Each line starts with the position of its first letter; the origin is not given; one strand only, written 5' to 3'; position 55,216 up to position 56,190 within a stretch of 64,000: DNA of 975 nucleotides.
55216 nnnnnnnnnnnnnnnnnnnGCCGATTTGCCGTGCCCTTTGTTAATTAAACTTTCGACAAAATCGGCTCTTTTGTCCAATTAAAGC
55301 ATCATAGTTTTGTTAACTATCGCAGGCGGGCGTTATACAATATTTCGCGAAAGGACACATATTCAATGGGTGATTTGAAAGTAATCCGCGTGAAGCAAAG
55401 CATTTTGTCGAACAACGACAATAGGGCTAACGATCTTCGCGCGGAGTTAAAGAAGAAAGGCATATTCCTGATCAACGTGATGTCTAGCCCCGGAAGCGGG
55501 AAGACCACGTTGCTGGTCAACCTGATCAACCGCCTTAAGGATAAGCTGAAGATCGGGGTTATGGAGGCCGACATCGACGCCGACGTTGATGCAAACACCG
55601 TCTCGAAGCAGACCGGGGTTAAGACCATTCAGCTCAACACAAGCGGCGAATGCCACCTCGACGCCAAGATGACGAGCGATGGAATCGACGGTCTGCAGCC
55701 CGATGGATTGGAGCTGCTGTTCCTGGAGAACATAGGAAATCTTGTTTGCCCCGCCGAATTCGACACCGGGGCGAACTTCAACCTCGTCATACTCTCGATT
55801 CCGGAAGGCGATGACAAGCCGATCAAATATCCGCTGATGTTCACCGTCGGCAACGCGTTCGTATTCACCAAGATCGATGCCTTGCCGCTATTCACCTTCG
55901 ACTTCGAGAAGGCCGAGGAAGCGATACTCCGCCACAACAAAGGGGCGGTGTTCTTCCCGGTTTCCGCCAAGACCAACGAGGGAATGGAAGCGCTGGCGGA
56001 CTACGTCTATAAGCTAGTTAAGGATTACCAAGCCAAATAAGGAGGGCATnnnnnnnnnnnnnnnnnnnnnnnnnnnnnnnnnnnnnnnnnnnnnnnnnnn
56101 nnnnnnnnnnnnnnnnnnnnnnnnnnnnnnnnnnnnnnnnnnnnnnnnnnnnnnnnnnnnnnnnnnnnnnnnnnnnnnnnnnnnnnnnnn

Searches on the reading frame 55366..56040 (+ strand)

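Call 9: search_protein_families(library=pfam, proteins=[window:55366-56040:+], max_evalue=0.00001)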
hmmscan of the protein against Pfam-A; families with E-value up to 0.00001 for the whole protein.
window:55366-56040:+ (224 aa): 1 family
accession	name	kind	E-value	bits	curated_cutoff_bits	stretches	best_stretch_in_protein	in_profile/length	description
PF02492.25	cobW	-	6.4e-15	55.6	20.7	1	36-196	3-178/180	CobW/HypB/UreG, nucleotide-binding domain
